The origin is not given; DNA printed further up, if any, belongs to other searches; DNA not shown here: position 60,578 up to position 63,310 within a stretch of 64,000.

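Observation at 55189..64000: Tandem array of at least four T9SS-sorted surface proteins combining Gloeo_Verruco/beta-propeller repeats with legume-type lectin domains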

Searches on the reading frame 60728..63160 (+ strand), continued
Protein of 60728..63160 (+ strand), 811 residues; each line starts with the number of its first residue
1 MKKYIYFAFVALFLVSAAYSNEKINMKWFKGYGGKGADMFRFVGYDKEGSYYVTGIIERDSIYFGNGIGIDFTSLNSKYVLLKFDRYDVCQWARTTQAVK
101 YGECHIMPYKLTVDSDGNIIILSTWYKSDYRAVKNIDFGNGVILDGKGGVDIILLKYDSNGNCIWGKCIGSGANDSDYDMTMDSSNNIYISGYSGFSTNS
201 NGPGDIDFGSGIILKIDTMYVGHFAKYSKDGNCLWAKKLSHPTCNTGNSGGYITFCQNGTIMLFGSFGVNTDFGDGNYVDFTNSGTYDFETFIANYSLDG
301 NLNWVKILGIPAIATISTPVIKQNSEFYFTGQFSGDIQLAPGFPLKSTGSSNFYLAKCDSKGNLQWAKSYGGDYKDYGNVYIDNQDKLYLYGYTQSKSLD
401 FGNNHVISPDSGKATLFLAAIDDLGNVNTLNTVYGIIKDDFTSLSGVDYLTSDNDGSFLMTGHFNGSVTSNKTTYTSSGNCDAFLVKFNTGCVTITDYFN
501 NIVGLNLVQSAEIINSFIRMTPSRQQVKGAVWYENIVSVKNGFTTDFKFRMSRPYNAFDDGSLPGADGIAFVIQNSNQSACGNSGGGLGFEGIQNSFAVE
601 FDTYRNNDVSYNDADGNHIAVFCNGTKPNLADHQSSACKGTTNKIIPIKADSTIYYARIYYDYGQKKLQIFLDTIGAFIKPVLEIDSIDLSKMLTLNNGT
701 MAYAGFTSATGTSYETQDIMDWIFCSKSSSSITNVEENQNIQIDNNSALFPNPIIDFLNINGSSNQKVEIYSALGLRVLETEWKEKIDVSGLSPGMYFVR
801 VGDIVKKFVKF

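Call 36: find_homologous_proteins(query=window:60728-63160:+, max_evalue=0.00001)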
Query window:60728-63160:+ (811 aa): 154 proteins with E <= 0.00001 among 8000 candidates; the best 120 are listed.
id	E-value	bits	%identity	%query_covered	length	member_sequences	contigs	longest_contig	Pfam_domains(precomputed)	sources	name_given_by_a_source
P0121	0.0e+0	1169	65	100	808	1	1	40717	PF18483.9,PF18962.8,PF03388.21,PF00139.27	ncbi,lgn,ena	-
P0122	1.2e-231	790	48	98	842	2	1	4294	PF18483.9,PF18962.8,PF03388.21,PF00139.27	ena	-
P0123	1.8e-159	551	41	97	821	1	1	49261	PF18483.9,PF18962.8,PF03388.21,PF00139.27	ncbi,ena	-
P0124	4.1e-73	266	29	99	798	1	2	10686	PF18483.9,PF18962.8,PF03388.21,PF00139.27,PF06739.18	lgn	-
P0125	1.4e-49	188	27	42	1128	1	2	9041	PF18962.8,PF06739.18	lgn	-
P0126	1.1e-40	158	30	53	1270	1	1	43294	PF26182.1,PF27121.1,PF22359.3,PF02368.25,PF06739.18,PF26918.1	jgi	jgi:uncharacterized protein YjdB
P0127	1.8e-38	151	29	34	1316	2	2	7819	PF17312.10,PF06739.18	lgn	-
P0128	1.6e-37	148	27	41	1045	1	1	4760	PF06739.18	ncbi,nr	ncbi:MAG: hypothetical protein JNJ85_06185, partial [Candidatus Kapabacteria bacterium]|nr:hypotheti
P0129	2.6e-37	147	28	48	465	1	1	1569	PF17164.11,PF01436.28,PF06739.18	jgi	jgi:uncharacterized delta-60 repeat protein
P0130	7.0e-35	139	26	57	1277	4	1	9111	PF13573.13,PF18962.8,PF06739.18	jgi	-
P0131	2.1e-34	137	27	47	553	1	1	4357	PF13205.13,PF06739.18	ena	-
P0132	4.3e-34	136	27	60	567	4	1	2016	PF18962.8,PF06739.18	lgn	-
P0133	5.2e-34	136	30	46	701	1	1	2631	PF18962.8,PF06739.18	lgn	-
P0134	1.1e-33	135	27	31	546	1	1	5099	PF13205.13,PF06739.18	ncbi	-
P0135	1.3e-29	122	27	51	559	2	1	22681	PF18962.8,PF06739.18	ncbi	-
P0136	2.8e-29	120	27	34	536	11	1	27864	PF13205.13,PF06739.18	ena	-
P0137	4.5e-29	120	26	60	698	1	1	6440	PF18962.8,PF06739.18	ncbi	-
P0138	9.7e-29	119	25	48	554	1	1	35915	PF18962.8,PF06739.18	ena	-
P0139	9.7e-29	119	24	64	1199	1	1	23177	PF06739.18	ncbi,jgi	jgi:hypothetical protein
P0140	2.2e-28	118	27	30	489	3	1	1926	PF13205.13,PF06739.18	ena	-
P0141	7.1e-27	113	30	27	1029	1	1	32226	PF26182.1,PF07494.18,PF13540.13,PF22359.3,PF02368.25,PF06739.18,PF26918.1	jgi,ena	-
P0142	7.8e-27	112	28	60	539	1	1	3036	PF18962.8,PF06739.18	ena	-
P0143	9.0e-27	112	28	44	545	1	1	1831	PF06739.18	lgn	-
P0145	2.6e-25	107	27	43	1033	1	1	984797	PF22073.3,PF18962.8,PF06739.18,PF22544.3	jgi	jgi:hypothetical protein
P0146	3.2e-25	107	30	48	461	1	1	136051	PF07494.18,PF17164.11,PF20622.5,PF06739.18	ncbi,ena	-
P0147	3.5e-25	107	29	47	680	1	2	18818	PF18962.8,PF06739.18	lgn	-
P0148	3.8e-25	107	30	54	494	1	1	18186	PF06739.18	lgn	-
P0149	8.4e-25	106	29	48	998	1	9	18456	PF00801.27,PF13585.13,PF06739.18,PF18911.7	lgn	-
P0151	5.8e-24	103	26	49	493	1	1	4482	PF17164.11,PF06739.18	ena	-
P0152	7.2e-24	103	27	61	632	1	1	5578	PF13360.14,PF18962.8,PF17312.10,PF01436.28,PF06739.18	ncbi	-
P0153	1.5e-23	102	24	60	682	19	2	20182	PF18962.8,PF06739.18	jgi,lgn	-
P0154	2.4e-23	101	27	52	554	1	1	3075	PF18962.8,PF06739.18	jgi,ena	-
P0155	5.9e-23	100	27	67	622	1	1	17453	PF06739.18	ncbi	-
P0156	1.4e-22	98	24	49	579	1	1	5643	PF06739.18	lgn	-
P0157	5.3e-22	96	28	52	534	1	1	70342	PF06739.18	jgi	jgi:hypothetical protein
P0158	7.9e-22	96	22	49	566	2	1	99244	PF18962.8,PF06739.18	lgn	-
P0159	8.7e-22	96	28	49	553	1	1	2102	PF18962.8,PF06739.18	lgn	-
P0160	1.4e-21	95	25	69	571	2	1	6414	PF18962.8,PF06739.18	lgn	-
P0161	2.5e-21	94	27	57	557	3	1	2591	PF18962.8,PF06739.18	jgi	jgi:hypothetical protein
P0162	3.0e-21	94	28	47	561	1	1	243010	PF18962.8,PF06739.18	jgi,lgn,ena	-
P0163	3.1e-21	94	25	47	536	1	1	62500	PF24062.2,PF06739.18,PF08870.18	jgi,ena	-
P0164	4.4e-21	93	25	50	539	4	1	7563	PF17164.11,PF06739.18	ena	-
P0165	6.4e-21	93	24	55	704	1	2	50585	PF00801.27,PF18962.8,PF06739.18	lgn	-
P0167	2.1e-20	91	25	62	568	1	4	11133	PF18962.8,PF06739.18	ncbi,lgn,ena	-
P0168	3.3e-20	91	29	47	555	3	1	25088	PF18962.8,PF06739.18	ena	-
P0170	5.6e-20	90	27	49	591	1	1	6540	PF18962.8,PF06739.18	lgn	-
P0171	1.0e-19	89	28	53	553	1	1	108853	PF18962.8,PF06739.18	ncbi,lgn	-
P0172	1.1e-19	89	27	48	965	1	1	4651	PF18962.8,PF06739.18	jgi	jgi:hypothetical protein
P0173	2.2e-19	88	27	49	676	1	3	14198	PF06739.18,PF22544.3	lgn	-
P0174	2.3e-19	88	29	40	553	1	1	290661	PF18962.8,PF06739.18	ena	-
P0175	2.4e-19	88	29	43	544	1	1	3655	PF18962.8,PF06739.18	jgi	jgi:hypothetical protein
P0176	2.9e-19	87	25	39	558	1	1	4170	PF17164.11,PF18962.8,PF06739.18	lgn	-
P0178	1.0e-18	86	29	18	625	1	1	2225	PF17164.11,PF06739.18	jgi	-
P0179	1.1e-18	86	25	46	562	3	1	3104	PF07679.23,PF07494.18,PF24170.3,PF13927.13,PF13540.13,PF01436.28,PF06739.18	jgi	jgi:outer membrane protein assembly factor BamB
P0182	1.3e-17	82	28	47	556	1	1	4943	PF18962.8,PF06739.18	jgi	jgi:hypothetical protein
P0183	1.8e-16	78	27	61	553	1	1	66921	PF18962.8,PF06739.18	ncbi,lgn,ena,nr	ncbi:MAG: T9SS type A sorting domain-containing protein [Cytophagales bacterium]|nr:T9SS type A sort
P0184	3.8e-16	77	28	28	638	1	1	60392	PF18962.8,PF06739.18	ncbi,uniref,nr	ncbi:hypothetical protein DBR32_15500 [Taibaiella sp. KBW10]|uniref:T9SS type A sorting domain-conta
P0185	4.0e-16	77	29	32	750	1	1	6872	PF06739.18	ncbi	ncbi:MAG: SBBP repeat-containing protein [Candidatus Hermodarchaeota archaeon]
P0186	6.7e-16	76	28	43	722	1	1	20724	PF06739.18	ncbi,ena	-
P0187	8.6e-16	76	25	57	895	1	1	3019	PF06739.18,PF01963.23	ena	-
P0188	3.4e-15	74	25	60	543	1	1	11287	PF06739.18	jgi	jgi:hypothetical protein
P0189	3.4e-15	74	28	44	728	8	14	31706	PF18962.8,PF06739.18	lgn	-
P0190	4.2e-15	74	27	47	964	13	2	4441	PF13585.13,PF06739.18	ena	-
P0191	5.9e-15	73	27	47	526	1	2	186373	PF06739.18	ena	-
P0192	6.0e-15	73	25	38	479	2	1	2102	PF06739.18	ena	-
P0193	7.5e-15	73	26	60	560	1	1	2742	PF18962.8,PF06739.18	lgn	-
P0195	1.2e-14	72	23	65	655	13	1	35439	PF18962.8,PF06739.18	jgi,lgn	-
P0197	3.5e-14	71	25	57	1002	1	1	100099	PF13573.13,PF18962.8,PF06739.18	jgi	jgi:hypothetical protein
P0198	7.5e-14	69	26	47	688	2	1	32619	PF18962.8,PF06739.18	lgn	-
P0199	1.0e-13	69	29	35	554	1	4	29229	PF18962.8,PF06739.18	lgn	-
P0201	1.2e-13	69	27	31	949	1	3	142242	PF19408.6,PF18962.8,PF25778.2,PF06739.18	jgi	jgi:hypothetical protein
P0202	2.3e-13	68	25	60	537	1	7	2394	PF18962.8,PF06739.18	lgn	-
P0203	3.6e-13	67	25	46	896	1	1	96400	PF13895.13,PF16820.12,PF18962.8,PF06739.18,PF18911.7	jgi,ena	-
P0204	3.9e-13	67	24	58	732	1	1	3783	PF06739.18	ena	-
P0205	5.0e-13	67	25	49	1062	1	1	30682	PF01551.30,PF18962.8,PF06739.18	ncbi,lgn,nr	ncbi:MAG: peptidoglycan DD-metalloendopeptidase family protein [Bacteroidetes bacterium]|nr:peptidog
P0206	5.1e-13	67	29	43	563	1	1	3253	PF18962.8,PF06739.18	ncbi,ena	-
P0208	8.7e-13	66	25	20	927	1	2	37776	PF17164.11,PF25293.2,PF06739.18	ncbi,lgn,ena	-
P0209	9.0e-13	66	28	42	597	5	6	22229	PF06739.18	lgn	-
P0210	1.3e-12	65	27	51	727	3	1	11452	PF18962.8,PF06739.18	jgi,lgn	jgi:hypothetical protein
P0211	2.0e-12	65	26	46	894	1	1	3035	PF00801.27,PF18962.8,PF06739.18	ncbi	ncbi:MAG: T9SS type A sorting domain-containing protein [Bacteroidota bacterium]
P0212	3.8e-12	64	28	44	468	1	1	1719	PF06739.18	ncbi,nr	ncbi:MAG: SBBP repeat-containing protein [Leptospiraceae bacterium]|nr:SBBP repeat-containing protei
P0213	4.5e-12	64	22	43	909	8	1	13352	PF07494.18,PF24170.3,PF13540.13,PF01436.28,PF06739.18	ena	-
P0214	5.6e-12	63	24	60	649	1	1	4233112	PF07494.18,PF18962.8,PF06739.18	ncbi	-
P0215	8.0e-12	63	28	50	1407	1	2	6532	PF22073.3,PF15780.12,PF07610.18,PF18962.8,PF24507.2,PF13860.13,PF06739.18,PF22544.3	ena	-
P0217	9.6e-12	63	26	30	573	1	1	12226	PF18962.8,PF06739.18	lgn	-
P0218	9.8e-12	62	22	57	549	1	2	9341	PF18962.8,PF06739.18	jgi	-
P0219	1.4e-11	62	29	43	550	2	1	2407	PF18962.8,PF06739.18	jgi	-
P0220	2.3e-11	61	24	61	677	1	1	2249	PF06739.18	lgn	-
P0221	3.2e-11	61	23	36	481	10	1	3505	PF13360.14,PF25293.2,PF06739.18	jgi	-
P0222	3.6e-11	61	23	60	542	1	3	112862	PF18962.8,PF06739.18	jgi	-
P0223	4.7e-11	60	26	42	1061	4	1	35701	PF07494.18,PF06739.18,PF06871.16,PF08450.19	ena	-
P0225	5.6e-11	60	23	48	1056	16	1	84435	PF17164.11,PF24170.3,PF06739.18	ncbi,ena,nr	ncbi:MAG TPA: SBBP repeat-containing protein [Ignavibacteria bacterium]|nr:SBBP repeat-containing pr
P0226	5.7e-11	60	28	35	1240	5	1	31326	PF18962.8,PF06739.18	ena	-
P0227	5.8e-11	60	25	33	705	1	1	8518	PF06739.18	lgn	-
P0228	1.2e-10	59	26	58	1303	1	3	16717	PF07610.18,PF17164.11,PF22067.3,PF24507.2,PF22544.3,PF22073.3,PF15780.12,PF24798.3,PF18962.8,PF13860.13,PF12371.15,PF06739.18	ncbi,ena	-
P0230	1.6e-10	58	27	44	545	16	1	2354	PF18962.8,PF06739.18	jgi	-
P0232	4.0e-10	57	25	48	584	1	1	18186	PF06739.18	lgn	-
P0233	5.1e-10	57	30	25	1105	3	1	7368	PF13585.13,PF06739.18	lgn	-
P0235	5.8e-10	57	27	32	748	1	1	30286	PF06739.18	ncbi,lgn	-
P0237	7.5e-10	56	24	50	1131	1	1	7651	PF13573.13,PF18962.8,PF06739.18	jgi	jgi:hypothetical protein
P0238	8.4e-10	56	27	27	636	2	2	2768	PF13585.13,PF06739.18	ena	-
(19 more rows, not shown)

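Call 55: predict_structure(alignment_id=A2)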
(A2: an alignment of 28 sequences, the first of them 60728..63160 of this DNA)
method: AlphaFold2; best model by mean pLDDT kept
length: 811 residues; sequences in the alignment: 28
mean_pLDDT: 79.6   pTM: 0.65
mean pLDDT of the five models: 79.6, 78.9, 77.9, 74.6, 71.5
residues with pLDDT >= 90: 248; 70-90: 375; 50-70: 132; < 50: 56
segments of 3 or more residues with pLDDT < 50: 17-21, 555-565, 606-614, 728-745
pLDDT, mean of each block of 10 residues (from residue 1): 75 54 75 83 89 90 84 80 88 82 80 94 85 85 88 96 95 85 96 71 79 84 94 92 65 91 89 88 69 94 89 70 90 87 86 92 93 90 88 89 80 81 86 63 75 84 83 77 87 51 68 78 62 78 86 56 60 78 57 81 58 62 73 69 83 88 88 83 89 61 81 73 65 32 54 87 76 90 89 93 86 88
secondary structure, 60 per line:
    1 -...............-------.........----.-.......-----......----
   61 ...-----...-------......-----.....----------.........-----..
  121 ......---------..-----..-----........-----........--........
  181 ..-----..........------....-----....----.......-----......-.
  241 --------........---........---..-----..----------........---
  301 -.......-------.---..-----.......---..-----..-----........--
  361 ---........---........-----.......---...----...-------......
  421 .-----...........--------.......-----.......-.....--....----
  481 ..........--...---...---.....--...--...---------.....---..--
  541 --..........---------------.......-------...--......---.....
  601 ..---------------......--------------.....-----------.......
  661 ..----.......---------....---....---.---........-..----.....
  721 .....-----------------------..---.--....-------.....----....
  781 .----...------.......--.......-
elements in order (helices of 4 or more, strands of 3 or more residues): H2-16 E24-32 E39-45 E51-56 E61-63 E69-71 E79-84 E90-94 E105-113 E119-126 E150-157 E163-170 E173-182 E188-197 E204-207 E213-216 E221-227 E233-238 E249-256 E260-267 E290-297 E302-308 E327-333 E351-358 E364-371 E375-382 E388-394 E398-400 E405-407 E415-421 E427-437 E446-452 E458-464 E466-470 E473-476 E481-490 E493-495 E505-509 E512-514 E517-519 E529-533 E543-552 E568-574 E582-584 E587-589 E596-602 E618-623 E638-642 E654-662 E667-673 E683-686 H690-693 E701-708 E716-725 E757-760 E768-772 E777-781 E786-788 E795-801 E804-810

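Call 57: fold_search(model_id=the predicted structure, library=pdb)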
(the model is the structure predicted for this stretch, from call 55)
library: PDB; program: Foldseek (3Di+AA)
matches with E <= 10: 1368; with E <= 0.001: 282
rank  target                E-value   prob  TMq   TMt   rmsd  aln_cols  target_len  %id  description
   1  7fh8                  2.4e-17  1.00  0.41  0.50   6.9       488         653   22  Friedel-Crafts alkylation enzyme CylK mutant H391A (released 2022-02-16)
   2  7fh7                  2.5e-17  1.00  0.41  0.50   6.8       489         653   22  Friedel-Crafts alkylation enzyme CylK mutant Y37F (released 2022-02-16)
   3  7fh6                  4.6e-17  1.00  0.41  0.50   6.5       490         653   22  Friedel-Crafts alkylation enzyme CylK (released 2022-02-16)
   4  7roo                  1.3e-16  1.00  0.40  0.50   6.1       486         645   22  Crystal structure of Friedel-Crafts alkylating enzyme CylK from Cylindospermum licheniforme with bromide (released 2022-03-23)
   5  7ron                  1.7e-16  1.00  0.39  0.50   6.0       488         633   21  Crystal structure of the Friedel-Crafts alkylating enzyme CylK from Cylindospermum licheniforme (released 2022-03-23)
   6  1ax0_A                4.2e-11  1.00  0.22  0.69   4.5       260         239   21  ERYTHRINA CORALLODENDRON LECTIN IN COMPLEX WITH N-ACTYLGALACTOSAMINE (released 1998-05-06)
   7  1uzz_A                4.6e-11  1.00  0.22  0.66   4.8       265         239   22  Erythrina cristagalli bound to N-linked oligosaccharide and lactose (released 2004-06-22)
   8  1uzz_C                6.9e-11  1.00  0.22  0.67   4.7       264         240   21  Erythrina cristagalli bound to N-linked oligosaccharide and lactose (released 2004-06-22)
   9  1uzy_B                9.1e-11  1.00  0.22  0.66   4.8       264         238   21  Erythrina crystagalli lectin (released 2004-06-22)
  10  1gz9_A                1.6e-10  1.00  0.22  0.68   4.5       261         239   21  High-Resolution Crystal Structure of Erythrina cristagalli Lectin in Complex with 2'-alpha-L-Fucosyllactose (released 2002-06-21)
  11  4xxa_B                1.8e-10  1.00  0.23  0.71   4.4       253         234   20  Crystal structure of a recombinant Vatairea macrocarpa seed lectin (released 2016-01-27)
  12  1sfy_A                1.9e-10  1.00  0.22  0.68   4.6       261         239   20  Crystal structure of recombinant Erythrina corallodandron Lectin (released 2004-08-10)
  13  2bqp_A                2.0e-10  1.00  0.22  0.72   4.4       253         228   18  THE STRUCTURE OF THE PEA LECTIN-D-GLUCOPYRANOSE COMPLEX (released 1998-12-16)
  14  4m3c_B                2.4e-10  1.00  0.22  0.70   4.6       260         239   22  Structure of a binary complex between homologous tetrameric legume lectins from Butea monosperma and Spatholobus parvi (released 2013-09-18)
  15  3uk9_D                2.5e-10  1.00  0.22  0.64   5.4       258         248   20  Galactose-specific lectin from Dolichos lablab (released 2012-11-14)
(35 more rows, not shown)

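Call 89: search_protein_families(library=ncbifam, proteins=[P0121], max_evalue=0.001)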
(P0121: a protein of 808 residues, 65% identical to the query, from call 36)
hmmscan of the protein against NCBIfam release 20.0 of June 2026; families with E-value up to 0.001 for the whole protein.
P0121 (808 aa): 1 family
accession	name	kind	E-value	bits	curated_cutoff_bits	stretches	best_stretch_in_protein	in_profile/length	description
TIGR04183.1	Por_Secre_tail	domain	1.6e-06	28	23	1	748-807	7-71/72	T9SS type A sorting domain-containing protein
